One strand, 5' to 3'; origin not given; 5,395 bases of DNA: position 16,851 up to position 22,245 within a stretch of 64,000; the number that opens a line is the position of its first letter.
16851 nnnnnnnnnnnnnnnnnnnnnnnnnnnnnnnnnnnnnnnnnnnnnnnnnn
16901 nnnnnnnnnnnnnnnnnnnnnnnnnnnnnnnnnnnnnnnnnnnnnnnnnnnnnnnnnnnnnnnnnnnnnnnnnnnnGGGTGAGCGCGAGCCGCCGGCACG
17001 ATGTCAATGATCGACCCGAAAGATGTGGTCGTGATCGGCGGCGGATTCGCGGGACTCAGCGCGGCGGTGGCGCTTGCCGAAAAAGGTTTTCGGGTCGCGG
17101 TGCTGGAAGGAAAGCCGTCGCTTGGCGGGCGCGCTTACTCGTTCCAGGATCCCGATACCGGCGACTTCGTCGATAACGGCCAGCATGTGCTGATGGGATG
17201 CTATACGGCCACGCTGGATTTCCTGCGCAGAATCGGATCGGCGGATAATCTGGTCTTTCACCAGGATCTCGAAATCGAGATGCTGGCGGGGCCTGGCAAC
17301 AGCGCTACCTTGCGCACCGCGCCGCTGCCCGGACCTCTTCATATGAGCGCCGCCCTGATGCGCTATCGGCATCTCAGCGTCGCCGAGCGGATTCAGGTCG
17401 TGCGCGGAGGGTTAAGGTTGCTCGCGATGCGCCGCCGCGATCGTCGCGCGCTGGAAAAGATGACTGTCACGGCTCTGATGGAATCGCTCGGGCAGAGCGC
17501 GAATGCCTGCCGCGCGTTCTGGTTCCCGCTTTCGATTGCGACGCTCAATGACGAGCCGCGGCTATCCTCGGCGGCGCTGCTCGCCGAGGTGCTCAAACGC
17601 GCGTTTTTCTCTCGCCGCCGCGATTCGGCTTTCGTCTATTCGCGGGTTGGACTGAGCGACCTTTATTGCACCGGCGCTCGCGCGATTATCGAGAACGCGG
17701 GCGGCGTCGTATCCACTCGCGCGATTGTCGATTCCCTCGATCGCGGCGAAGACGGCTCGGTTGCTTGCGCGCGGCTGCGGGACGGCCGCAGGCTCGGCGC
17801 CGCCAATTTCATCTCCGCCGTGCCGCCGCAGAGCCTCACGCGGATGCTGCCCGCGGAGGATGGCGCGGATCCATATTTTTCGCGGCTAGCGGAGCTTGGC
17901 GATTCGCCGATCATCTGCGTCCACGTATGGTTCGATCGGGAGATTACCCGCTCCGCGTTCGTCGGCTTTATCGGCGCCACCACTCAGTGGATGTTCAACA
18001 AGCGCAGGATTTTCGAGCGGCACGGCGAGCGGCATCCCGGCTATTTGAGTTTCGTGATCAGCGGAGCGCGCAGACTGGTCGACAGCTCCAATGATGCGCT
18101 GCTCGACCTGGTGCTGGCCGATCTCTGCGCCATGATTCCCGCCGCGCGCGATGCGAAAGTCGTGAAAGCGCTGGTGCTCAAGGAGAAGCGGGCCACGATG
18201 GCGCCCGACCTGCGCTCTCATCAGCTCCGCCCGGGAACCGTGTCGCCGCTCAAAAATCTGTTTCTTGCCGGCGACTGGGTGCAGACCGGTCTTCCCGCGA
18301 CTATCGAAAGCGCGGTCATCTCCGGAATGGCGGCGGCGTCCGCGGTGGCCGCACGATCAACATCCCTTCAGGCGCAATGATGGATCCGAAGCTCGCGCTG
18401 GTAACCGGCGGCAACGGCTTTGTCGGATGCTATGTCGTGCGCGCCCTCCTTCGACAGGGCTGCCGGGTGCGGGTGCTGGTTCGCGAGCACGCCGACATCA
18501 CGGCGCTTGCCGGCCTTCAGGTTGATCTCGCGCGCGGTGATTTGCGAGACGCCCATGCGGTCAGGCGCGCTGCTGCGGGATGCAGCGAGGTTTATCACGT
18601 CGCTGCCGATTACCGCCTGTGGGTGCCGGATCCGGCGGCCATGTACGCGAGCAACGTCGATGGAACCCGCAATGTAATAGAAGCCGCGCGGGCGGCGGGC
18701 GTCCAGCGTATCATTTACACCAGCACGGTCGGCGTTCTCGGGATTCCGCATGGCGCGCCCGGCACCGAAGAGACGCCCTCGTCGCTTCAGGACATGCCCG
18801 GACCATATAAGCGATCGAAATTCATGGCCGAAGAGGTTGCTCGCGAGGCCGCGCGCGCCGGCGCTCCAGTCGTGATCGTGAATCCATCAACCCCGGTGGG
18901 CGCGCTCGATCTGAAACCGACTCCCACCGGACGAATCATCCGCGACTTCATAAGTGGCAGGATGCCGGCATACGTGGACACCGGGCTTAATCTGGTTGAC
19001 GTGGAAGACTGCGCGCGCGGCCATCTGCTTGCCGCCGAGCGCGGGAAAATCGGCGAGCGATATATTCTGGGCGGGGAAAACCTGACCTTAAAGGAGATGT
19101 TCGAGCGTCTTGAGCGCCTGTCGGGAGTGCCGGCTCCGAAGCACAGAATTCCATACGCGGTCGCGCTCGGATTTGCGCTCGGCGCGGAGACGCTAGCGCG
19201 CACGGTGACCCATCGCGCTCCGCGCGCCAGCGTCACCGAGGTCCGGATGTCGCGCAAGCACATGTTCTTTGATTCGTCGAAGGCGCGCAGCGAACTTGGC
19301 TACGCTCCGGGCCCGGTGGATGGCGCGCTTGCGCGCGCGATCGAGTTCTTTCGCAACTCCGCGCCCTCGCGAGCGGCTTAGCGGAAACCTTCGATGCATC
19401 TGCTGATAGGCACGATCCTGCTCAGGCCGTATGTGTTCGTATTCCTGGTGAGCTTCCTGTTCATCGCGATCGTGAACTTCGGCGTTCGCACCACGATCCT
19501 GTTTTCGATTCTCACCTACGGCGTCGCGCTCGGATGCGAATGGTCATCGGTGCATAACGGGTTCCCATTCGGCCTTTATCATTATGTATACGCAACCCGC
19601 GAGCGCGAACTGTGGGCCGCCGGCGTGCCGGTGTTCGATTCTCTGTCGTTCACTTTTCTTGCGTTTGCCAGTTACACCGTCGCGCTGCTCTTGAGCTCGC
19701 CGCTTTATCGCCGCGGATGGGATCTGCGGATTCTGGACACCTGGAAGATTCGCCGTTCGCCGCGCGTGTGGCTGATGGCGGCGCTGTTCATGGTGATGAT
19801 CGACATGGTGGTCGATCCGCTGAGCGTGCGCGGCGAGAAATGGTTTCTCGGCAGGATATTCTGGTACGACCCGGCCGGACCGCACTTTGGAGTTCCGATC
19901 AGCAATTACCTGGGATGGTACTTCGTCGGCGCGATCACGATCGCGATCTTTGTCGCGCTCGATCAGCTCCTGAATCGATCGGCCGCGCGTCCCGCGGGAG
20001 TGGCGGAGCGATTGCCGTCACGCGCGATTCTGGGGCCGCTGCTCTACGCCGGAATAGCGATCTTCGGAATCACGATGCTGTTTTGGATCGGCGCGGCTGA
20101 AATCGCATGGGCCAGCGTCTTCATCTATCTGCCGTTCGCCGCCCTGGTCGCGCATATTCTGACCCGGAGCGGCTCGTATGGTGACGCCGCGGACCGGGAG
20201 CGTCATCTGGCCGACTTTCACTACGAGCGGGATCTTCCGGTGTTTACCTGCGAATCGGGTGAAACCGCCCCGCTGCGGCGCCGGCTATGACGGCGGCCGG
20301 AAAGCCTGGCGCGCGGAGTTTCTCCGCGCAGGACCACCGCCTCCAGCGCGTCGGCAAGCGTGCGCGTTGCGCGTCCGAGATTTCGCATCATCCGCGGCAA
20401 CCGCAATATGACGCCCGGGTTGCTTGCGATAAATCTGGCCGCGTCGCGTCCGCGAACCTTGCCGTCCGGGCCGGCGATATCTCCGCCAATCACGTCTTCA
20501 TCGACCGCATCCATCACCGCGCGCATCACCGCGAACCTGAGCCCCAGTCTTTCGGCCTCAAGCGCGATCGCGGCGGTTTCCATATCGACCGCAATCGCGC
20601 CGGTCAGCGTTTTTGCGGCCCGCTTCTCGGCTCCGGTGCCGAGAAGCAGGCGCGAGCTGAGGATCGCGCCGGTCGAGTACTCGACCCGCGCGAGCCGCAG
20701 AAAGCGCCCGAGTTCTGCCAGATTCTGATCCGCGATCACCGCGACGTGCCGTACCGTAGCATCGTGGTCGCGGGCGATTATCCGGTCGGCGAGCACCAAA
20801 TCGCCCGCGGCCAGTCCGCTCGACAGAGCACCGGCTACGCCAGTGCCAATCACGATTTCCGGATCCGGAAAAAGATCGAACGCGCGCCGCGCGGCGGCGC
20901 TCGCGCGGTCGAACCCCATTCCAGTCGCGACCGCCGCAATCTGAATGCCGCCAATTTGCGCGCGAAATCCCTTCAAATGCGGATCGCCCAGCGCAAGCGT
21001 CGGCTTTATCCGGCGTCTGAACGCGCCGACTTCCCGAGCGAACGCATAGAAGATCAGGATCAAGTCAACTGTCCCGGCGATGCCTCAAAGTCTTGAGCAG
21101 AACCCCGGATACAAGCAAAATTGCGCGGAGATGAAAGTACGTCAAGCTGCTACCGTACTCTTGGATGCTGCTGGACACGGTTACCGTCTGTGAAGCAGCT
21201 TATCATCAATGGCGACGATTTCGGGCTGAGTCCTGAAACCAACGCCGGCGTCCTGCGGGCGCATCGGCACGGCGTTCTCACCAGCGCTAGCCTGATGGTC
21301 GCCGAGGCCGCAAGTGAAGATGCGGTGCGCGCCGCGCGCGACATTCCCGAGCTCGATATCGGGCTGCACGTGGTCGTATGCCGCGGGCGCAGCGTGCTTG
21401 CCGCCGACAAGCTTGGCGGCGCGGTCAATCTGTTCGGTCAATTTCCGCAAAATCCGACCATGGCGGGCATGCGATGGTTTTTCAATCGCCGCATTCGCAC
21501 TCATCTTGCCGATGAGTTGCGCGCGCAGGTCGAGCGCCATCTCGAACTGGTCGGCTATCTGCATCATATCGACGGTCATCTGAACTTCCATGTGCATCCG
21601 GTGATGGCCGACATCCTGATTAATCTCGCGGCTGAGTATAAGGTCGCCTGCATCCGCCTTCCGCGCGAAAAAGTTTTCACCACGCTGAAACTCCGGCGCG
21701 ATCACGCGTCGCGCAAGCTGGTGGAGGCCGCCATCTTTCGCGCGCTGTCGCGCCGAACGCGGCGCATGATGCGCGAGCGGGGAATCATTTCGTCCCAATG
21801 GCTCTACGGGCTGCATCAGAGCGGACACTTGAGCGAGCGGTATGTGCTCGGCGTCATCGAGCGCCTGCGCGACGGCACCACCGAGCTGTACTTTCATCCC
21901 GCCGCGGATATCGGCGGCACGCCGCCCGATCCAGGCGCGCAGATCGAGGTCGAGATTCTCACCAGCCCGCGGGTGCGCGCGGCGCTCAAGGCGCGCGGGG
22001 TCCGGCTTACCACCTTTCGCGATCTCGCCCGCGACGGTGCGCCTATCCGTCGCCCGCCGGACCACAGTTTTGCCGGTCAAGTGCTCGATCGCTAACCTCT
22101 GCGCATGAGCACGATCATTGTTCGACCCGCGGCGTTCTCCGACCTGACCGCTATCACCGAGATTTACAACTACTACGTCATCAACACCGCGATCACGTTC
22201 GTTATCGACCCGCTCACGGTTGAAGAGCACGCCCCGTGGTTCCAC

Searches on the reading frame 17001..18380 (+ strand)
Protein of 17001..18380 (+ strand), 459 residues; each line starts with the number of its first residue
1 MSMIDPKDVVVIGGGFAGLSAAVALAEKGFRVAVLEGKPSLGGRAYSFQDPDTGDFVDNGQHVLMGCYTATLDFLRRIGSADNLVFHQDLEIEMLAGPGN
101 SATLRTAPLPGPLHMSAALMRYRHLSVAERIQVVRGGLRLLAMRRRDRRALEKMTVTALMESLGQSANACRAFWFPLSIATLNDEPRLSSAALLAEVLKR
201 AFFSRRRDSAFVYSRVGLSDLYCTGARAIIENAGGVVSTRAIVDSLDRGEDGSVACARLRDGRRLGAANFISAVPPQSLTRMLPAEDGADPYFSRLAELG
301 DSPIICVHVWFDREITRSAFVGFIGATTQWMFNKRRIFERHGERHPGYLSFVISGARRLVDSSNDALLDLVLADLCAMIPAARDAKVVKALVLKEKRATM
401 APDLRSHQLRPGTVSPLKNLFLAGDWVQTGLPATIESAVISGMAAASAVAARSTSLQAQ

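Call 3: search_protein_families(library=pfam, proteins=[window:17001-18380:+])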
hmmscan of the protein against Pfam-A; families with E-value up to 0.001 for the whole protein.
window:17001-18380:+ (459 aa): 13 families
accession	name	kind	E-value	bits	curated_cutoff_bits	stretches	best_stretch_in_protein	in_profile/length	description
PF01593.30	Amino_oxidase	-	7.5e-44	151.2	19.8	1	16-449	1-442/443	Flavin containing amine oxidoreductase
PF13450.12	NAD_binding_8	-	4.1e-14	53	21.9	1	11-77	1-67/68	NAD(P)-binding Rossmann-like domain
PF00890.30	FAD_binding_2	-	7.3e-10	39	20.4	1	8-44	1-37/414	FAD binding domain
PF01266.30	DAO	-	2.1e-09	37.8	27.9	1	8-43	1-36/353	FAD dependent oxidoreductase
PF12831.13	FAD_oxidored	-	1.2e-08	35.1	27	1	8-71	1-64/416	FAD dependent oxidoreductase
PF01134.28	GIDA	-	1.3e-07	31.5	22.1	1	8-36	1-29/391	Glucose inhibited division protein A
PF01946.23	Thi4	-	4.2e-07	29.9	26.2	1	7-45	18-57/235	Thi4 family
PF07992.20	Pyr_redox_2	-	1e-06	28.8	26.1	1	7-39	1-34/291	Pyridine nucleotide-disulphide oxidoreductase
PF03486.20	HI0933_like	-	1.9e-05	24.7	50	1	8-42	2-36/244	HI0933-like protein Rossmann domain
PF05834.18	Lycopene_cycl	-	5.2e-05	22.9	23.4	1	8-54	1-52/380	Lycopene cyclase protein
PF01494.25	FAD_binding_3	-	0.00013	21.7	22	0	8-36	3-31/349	FAD binding domain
PF00070.33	Pyr_redox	-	0.00039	21.3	22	1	9-42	2-35/82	Pyridine nucleotide-disulphide oxidoreductase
PF06100.17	MCRA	-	0.00087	18.7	23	0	7-83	2-81/495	MCRA family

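Call 4: search_protein_families(library=ncbifam, proteins=[window:17001-18380:+])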
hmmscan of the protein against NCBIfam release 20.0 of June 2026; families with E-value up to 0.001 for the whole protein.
window:17001-18380:+ (459 aa): 88 families (the best 25 are shown)
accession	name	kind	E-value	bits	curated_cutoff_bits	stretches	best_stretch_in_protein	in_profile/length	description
TIGR03467.1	HpnE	equivalog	2.7e-127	425.6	283.05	1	9-450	1-429/430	hydroxysqualene dehydroxylase HpnE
TIGR02731.1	phytoene_desat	equivalog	1.8e-41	142.3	569.4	1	9-449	2-452/453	15-cis-phytoene desaturase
NF005560.0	PRK07233.1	equivalog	2.4e-31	109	252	1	8-451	2-430/435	hypothetical protein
TIGR02732.1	zeta_caro_desat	equivalog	1.9e-25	89.7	622.15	2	9-316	2-322/474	9,9'-di-cis-zeta-carotene desaturase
TIGR02734.1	crtI_fam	subfamily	1.9e-11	43.4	238.1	1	9-60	1-50/504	phytoene desaturase family protein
NF005547.0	PRK07208.1-3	equivalog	3.4e-11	42.6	380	1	5-87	3-83/465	hypothetical protein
TIGR02733.1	desat_CrtD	equivalog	2.3e-10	39.8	549.7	1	7-49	2-44/492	C-3',4' desaturase CrtD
NF058655.1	CrtID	equivalog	9e-10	38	640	1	9-50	1-42/478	bifunctional phytoene desaturase/3,4-desaturase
NF045637.1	carotdesatCrtDProt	equivalog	7.6e-09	34.6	580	1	9-64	1-54/485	1-hydroxycarotenoid 3,4-desaturase CrtD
NF005548.0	PRK07208.1-4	equivalog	2.2e-08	33.2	389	1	7-66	4-61/488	hypothetical protein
NF040770.1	hetero_SS_HdrA2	exception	7.9e-08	30.9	1100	1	7-45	140-178/777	CoB-CoM heterodisulfide reductase HdrA2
NF050086.1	pipecolate_AmaA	exception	2.5e-07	29.7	600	1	7-38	26-57/425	L-pipecolate oxidase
TIGR00562.1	proto_IX_ox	equivalog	2.8e-07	29.5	97.85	1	7-85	3-81/470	protoporphyrinogen oxidase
NF009410.0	PRK12771.1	subfamily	2.8e-07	29.5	516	1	7-43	139-175/566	NAD(P)-binding protein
NF005691.0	PRK07494.1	equivalog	3.4e-07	29.2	459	1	6-41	8-43/404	UbiH/UbiF family hydroxylase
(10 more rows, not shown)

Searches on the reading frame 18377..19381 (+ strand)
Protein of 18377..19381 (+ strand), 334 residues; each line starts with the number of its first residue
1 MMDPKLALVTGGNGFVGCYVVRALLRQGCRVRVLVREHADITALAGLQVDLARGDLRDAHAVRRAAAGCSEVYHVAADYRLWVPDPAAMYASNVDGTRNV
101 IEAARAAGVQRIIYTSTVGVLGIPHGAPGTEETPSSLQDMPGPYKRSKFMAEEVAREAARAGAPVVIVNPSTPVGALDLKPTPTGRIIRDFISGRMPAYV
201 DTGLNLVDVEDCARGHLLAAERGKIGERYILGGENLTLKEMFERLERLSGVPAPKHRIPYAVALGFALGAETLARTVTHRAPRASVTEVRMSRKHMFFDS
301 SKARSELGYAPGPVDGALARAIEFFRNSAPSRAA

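Call 3: search_protein_families(library=pfam, proteins=[window:18377-19381:+])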
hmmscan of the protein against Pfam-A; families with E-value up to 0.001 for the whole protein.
window:18377-19381:+ (334 aa): 9 families
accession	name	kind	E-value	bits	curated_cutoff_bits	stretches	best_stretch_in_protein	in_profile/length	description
PF01370.27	Epimerase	-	8.9e-39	133.8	20.9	1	7-232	1-240/240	NAD dependent epimerase/dehydratase family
PF01073.25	3Beta_HSD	-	2.5e-23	82.9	22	1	8-158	1-160/280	3-beta hydroxysteroid dehydrogenase/isomerase family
PF07993.18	NAD_binding_4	-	6.7e-22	78.3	20.1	2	60-183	80-213/258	Male sterility protein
PF16363.11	GDP_Man_Dehyd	-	1.2e-21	78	27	1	8-311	1-321/332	GDP-mannose 4,6 dehydratase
PF13460.12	NAD_binding_10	-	7.6e-20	72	27.2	1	11-171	1-144/184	NAD(P)H-binding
PF05368.20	NmrA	-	6.1e-14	52.7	27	1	5-117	3-107/298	NmrA-like family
PF02719.21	Polysacc_synt_2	-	7.3e-08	32.4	20.2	1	8-117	2-128/293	Polysaccharide biosynthesis protein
PF04321.23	RmlD_sub_bind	-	5.5e-07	29.4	27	1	8-158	4-139/287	RmlD substrate binding domain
PF00106.31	adh_short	-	0.00098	19.1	26.6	0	5-71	1-73/195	short chain dehydrogenase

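Call 4: search_protein_families(library=ncbifam, proteins=[window:18377-19381:+])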
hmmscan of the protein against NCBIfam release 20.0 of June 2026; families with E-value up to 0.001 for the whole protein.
window:18377-19381:+ (334 aa): 35 families (the best 25 are shown)
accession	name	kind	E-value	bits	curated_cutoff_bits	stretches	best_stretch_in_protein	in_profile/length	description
TIGR03466.1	HpnA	hypoth_equivalog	7.6e-140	465.4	367.65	1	7-328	3-324/327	hopanoid-associated sugar epimerase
NF052578.1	StrlDmthSdmBMthl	equivalog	1.2e-71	242.1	600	1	7-327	3-324/328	sterol demethylase protein SdmB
NF042422.1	oxyalk_red_OleD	equivalog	2e-34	119.4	580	1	8-311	4-313/329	2-alkyl-3-oxoalkanoate reductase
NF042423.1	oxyalk_red_Shew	equivalog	2.8e-30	105.5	580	1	6-311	10-320/331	2-alkyl-3-oxoalkanoate reductase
TIGR04180.1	EDH_00030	hypoth_equivalog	4.6e-24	85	475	1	8-172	2-174/297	NAD-dependent 4,6-dehydratase LegB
TIGR01179.1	galE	equivalog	6.3e-21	74.6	262.3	1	8-167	3-170/332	UDP-glucose 4-epimerase GalE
TIGR01746.1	Thioester-redct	subfamily_domain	8.2e-21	74.6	213.35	1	8-171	3-193/371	thioester reductase domain-containing protein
NF005539.0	PRK07201.1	equivalog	3e-17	62.6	549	1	8-175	4-179/657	SDR family oxidoreductase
TIGR01181.1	dTDP_gluc_dehyt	equivalog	5.7e-15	55.2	365.1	1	8-270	3-264/321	dTDP-glucose 4,6-dehydratase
NF007956.0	PRK10675.1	subfamily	4.3e-13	49.1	394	1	7-176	3-183/338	UDP-glucose 4-epimerase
NF041293.1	G6PDh_Azf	equivalog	2.1e-12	47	400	1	7-120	5-118/252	NAD-dependent glucose-6-phosphate dehydrogenase Azf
NF038078.1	NRPS_MxcG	equivalog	7.8e-12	43.3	2300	1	61-178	1162-1279/1442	myxochelin non-ribosomal peptide synthetase MxcG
NF004520.0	PRK05865.1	equivalog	8.6e-11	40.4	1509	1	9-117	5-103/854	sugar epimerase family protein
NF058621.1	DiazavRedAvaA7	equivalog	1.8e-09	37.7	400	1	8-261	4-259/304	3-diazoavenalumate denitrifying reductase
NF007582.0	PRK10217.1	equivalog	1.8e-09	37.2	698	1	7-235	4-255/355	dTDP-glucose 4,6-dehydratase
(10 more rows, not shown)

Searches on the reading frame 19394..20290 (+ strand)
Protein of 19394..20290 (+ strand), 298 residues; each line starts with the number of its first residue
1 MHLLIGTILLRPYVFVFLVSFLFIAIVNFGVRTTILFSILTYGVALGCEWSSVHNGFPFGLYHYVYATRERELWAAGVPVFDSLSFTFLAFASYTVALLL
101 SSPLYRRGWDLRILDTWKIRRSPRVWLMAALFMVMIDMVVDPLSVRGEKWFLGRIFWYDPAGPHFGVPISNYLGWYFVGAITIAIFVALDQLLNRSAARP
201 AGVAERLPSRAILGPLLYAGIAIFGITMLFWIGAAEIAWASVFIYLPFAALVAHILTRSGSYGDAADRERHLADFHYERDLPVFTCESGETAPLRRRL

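Call 12: search_protein_families(library=ncbifam, proteins=[window:19394-20290:+], max_evalue=1e-8)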
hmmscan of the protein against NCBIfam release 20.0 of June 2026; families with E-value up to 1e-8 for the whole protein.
window:19394-20290:+ (298 aa): 2 families
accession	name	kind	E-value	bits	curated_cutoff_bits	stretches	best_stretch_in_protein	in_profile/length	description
TIGR03460.1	crt_membr_arch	equivalog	5.8e-10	39.5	154.7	1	10-191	36-195/248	bisanhydrobacterioruberin hydratase CruF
NF045693.1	GCarotHydoxCruF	equivalog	2e-09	37.2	400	1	18-186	63-218/310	gamma-carotene 1'-hydroxylase CruF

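Call 31: search_protein_families(library=pfam, proteins=[window:19394-20290:+], max_evalue=0.000001)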
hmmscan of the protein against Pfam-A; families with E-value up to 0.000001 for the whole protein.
window:19394-20290:+ (298 aa): 1 family
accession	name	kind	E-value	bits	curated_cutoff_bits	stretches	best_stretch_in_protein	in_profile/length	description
PF04240.17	Caroten_synth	-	1.7e-20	74.3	25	1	16-189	7-159/209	Carotenoid biosynthesis protein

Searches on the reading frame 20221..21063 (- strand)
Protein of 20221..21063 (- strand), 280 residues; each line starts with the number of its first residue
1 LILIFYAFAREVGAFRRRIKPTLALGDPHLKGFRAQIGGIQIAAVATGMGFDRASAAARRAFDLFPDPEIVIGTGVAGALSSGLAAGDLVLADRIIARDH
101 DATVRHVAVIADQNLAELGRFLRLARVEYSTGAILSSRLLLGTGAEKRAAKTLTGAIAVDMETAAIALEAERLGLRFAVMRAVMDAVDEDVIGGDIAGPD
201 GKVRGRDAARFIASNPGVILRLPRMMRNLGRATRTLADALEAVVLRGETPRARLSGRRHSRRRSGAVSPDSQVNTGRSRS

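Call 66: search_protein_families(library=ncbifam, proteins=[window:20221-21063:-], max_evalue=0.001)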
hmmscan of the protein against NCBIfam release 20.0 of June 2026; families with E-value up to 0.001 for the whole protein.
window:20221-21063:- (280 aa): 13 families
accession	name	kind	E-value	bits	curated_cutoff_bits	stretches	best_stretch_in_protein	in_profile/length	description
TIGR03468.1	HpnG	hypoth_equivalog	2.3e-24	86.1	187.1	1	40-238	20-211/212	hopanoid-associated phosphorylase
NF004079.0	PRK05584.1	equivalog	1e-18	67.7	169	1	4-190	5-203/232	5'-methylthioadenosine/adenosylhomocysteine nucleosidase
TIGR03664.1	fut_nucase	equivalog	2e-18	66.9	124.7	2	2-100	1-94/228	futalosine hydrolase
NF005476.0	PRK07077.1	equivalog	1.8e-13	50.3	215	1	71-243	57-231/243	phosphorylase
TIGR01704.1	MTA_SAH-Nsdase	equivalog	2.7e-10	40.2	73.8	1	6-189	6-201/229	5'-methylthioadenosine/S-adenosylhomocysteine nucleosidase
NF004489.0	PRK05819.1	subfamily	2.8e-07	30.1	230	1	32-187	48-207/236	DeoD-type purine-nucleoside phosphorylase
NF006087.0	PRK08236.1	equivalog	1.3e-06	28.2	213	1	44-187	32-190/219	futalosine hydrolase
NF009914.0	PRK13374.1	subfamily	6.9e-06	25.8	338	1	32-187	48-207/235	DeoD-type purine-nucleoside phosphorylase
NF005221.0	PRK06714.1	equivalog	2.8e-05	23.8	218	1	37-189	39-200/236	S-adenosylhomocysteine nucleosidase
NF011286.0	PRK14697.1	equivalog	7.6e-05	22.4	260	1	39-190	41-200/233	bifunctional 5'-methylthioadenosine/S-adenosylhomocysteine nucleosidase/phosphatase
NF004168.0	PRK05634.1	equivalog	0.00022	21.1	129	1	43-191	24-162/185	nucleosidase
TIGR00107.1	deoD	equivalog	0.00033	20.2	232.25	1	32-187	44-203/232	purine-nucleoside phosphorylase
NF005213.0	PRK06698.1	equivalog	0.00045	19.1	768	1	38-190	40-200/459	bifunctional 5'-methylthioadenosine/S-adenosylhomocysteine nucleosidase/phosphatase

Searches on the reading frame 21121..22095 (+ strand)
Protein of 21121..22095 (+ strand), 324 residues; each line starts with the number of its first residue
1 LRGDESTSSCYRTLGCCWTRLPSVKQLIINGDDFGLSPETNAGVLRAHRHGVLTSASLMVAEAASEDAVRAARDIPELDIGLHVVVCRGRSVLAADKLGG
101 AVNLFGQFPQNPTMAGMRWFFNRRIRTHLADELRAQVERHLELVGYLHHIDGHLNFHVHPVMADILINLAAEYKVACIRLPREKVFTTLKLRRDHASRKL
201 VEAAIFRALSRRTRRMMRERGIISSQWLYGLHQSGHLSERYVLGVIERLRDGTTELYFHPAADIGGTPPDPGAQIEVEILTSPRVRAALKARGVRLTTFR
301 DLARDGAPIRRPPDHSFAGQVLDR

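Call 12: search_protein_families(library=ncbifam, proteins=[window:21121-22095:+], max_evalue=1e-8)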
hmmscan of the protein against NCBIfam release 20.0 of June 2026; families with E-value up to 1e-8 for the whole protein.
window:21121-22095:+ (324 aa): 2 families
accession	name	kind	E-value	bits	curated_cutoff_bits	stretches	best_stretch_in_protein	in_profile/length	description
TIGR03473.1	HpnK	hypoth_equivalog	8.2e-77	258.2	232.6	1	25-303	2-282/283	hopanoid biosynthesis-associated protein HpnK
NF002559.0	PRK02134.1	equivalog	5e-34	118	227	1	25-302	3-249/249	chitin disaccharide deacetylase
